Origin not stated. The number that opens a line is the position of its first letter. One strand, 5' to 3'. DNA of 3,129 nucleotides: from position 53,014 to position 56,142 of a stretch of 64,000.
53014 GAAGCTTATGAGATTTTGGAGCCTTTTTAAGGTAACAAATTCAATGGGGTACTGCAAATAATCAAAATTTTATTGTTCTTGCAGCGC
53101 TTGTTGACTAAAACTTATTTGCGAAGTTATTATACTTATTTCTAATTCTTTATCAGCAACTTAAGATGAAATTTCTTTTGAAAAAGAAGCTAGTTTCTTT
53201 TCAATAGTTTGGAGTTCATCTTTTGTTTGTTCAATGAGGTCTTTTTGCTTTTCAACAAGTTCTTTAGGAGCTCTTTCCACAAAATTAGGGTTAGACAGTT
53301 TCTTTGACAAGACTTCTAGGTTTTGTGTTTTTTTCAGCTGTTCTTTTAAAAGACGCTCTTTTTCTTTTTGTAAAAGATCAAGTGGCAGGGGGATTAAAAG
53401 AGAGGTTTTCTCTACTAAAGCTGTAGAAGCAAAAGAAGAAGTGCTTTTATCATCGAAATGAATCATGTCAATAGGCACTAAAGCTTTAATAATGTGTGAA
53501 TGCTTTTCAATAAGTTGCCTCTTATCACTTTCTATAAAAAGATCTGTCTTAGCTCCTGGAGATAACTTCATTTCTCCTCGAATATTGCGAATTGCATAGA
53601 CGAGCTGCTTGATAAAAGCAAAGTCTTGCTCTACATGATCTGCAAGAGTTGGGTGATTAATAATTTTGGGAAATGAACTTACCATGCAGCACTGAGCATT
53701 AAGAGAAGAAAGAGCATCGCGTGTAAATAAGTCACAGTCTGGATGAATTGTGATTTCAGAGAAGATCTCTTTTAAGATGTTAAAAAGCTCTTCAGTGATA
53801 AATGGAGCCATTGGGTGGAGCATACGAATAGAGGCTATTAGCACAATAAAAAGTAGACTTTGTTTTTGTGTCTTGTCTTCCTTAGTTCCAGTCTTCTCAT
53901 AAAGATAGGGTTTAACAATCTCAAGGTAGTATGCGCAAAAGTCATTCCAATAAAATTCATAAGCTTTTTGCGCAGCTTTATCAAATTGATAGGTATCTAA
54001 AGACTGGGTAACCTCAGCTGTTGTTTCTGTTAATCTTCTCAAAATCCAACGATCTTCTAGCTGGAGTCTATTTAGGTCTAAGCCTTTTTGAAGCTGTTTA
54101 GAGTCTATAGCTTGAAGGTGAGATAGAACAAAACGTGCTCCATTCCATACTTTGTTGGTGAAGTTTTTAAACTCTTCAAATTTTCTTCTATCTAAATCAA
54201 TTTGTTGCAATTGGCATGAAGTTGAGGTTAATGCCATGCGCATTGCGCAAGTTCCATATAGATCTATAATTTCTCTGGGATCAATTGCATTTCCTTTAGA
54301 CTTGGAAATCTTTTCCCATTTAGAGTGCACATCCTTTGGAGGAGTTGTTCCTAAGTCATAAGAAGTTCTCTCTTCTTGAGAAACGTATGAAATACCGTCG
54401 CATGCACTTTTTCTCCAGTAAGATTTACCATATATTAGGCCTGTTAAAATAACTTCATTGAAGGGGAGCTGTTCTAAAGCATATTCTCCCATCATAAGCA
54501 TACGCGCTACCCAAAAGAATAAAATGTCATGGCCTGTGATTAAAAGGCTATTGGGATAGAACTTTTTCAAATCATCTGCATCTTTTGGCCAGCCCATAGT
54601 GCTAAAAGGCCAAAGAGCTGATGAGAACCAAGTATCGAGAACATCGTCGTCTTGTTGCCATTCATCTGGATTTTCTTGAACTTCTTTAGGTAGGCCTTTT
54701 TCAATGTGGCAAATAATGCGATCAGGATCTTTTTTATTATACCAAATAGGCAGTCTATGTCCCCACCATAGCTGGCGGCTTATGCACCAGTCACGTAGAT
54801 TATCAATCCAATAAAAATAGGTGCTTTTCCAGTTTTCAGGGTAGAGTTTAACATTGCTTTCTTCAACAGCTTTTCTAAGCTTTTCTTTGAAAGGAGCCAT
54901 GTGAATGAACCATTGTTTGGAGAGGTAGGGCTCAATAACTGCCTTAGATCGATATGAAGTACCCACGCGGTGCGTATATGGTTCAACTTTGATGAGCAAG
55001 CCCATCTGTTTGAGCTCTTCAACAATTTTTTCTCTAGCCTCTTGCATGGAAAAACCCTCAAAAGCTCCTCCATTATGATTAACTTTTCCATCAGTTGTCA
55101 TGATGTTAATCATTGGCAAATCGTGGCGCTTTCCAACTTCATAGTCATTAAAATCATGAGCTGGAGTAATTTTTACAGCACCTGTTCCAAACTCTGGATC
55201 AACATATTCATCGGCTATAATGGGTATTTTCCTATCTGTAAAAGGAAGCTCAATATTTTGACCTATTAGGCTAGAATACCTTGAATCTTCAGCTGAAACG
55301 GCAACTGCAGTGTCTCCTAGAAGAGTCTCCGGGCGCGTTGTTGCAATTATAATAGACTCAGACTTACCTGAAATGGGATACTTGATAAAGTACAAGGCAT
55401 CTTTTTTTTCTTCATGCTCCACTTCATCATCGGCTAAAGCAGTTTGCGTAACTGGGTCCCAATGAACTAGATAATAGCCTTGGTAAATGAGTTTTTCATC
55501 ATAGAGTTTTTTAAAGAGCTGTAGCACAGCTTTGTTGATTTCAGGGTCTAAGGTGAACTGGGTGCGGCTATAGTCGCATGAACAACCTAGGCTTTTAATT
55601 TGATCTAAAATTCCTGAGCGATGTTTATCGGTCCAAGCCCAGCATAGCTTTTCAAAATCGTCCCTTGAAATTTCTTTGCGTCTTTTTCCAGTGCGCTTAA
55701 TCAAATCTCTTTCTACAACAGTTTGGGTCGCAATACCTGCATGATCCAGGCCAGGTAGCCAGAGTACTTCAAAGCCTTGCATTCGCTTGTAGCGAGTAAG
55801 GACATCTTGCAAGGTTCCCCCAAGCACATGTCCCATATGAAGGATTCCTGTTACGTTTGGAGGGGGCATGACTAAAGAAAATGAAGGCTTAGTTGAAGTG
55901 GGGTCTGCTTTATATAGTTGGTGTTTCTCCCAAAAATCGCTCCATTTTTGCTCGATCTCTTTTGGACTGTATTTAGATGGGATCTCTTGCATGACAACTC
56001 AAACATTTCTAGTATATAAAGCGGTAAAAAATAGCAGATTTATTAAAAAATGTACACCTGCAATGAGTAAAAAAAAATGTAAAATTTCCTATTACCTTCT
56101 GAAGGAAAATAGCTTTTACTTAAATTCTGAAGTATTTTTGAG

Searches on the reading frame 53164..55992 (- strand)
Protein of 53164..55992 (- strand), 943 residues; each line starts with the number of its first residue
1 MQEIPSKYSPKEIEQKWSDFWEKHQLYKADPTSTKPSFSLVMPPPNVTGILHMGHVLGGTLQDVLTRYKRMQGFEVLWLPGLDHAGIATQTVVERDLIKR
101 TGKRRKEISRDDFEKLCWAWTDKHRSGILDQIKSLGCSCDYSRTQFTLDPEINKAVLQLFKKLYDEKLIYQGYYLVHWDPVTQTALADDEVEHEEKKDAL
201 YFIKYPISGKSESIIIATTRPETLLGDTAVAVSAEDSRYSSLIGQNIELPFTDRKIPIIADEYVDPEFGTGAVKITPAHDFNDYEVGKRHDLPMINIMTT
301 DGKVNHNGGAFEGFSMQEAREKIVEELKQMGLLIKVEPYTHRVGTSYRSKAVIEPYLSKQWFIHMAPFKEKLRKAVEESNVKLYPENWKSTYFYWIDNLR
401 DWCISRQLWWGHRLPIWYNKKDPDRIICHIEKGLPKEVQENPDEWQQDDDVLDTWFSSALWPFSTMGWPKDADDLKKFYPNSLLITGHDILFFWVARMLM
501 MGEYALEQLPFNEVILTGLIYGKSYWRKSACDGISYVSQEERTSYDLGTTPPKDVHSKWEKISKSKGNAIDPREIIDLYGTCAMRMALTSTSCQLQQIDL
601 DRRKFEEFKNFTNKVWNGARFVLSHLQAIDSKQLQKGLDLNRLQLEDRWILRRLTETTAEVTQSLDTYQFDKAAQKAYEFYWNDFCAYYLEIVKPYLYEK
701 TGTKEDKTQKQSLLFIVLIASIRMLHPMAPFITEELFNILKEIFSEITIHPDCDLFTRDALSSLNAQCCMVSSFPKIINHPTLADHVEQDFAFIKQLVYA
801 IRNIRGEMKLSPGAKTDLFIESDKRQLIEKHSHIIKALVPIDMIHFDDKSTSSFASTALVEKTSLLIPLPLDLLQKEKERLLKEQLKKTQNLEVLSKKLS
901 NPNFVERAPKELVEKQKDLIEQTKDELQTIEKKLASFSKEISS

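Call 43: search_protein_families(library=pfam, proteins=[window:53164-55992:-], max_evalue=1)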
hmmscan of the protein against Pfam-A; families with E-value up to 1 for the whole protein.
window:53164-55992:- (943 aa): 8 families
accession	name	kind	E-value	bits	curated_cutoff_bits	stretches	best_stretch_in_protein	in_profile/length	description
PF00133.28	tRNA-synt_1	-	1.1e-120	403.6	22.7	2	17-521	2-369/414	tRNA synthetases class I (I, L, M and V)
PF08264.19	Anticodon_1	-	2.7e-36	125.1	25.1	1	647-818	1-146/148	Anticodon-binding domain of tRNA ligase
PF09334.17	tRNA-synt_1g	-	1.8e-20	73.5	20.1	3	45-193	8-137/391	tRNA synthetases class I (M)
PF13603.12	tRNA-synt_1_2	-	4e-13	49.7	25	2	244-304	86-146/185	Leucyl-tRNA synthetase, editing domain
PF10458.14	Val_tRNA-synt_C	-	5.4e-10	39.8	25.9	1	874-935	2-63/66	Valyl tRNA synthetase tRNA binding arm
PF01406.26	tRNA-synt_1e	-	0.0051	16.7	27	0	556-605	248-296/301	tRNA synthetases class I (C) catalytic domain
PF02465.23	FliD_N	-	0.045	14.8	24.8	1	905-941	15-51/97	Flagellar hook-associated protein 2 N-terminus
PF22649.2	Cgl0159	-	0.3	10.8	27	0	199-230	176-207/251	Cgl0159-like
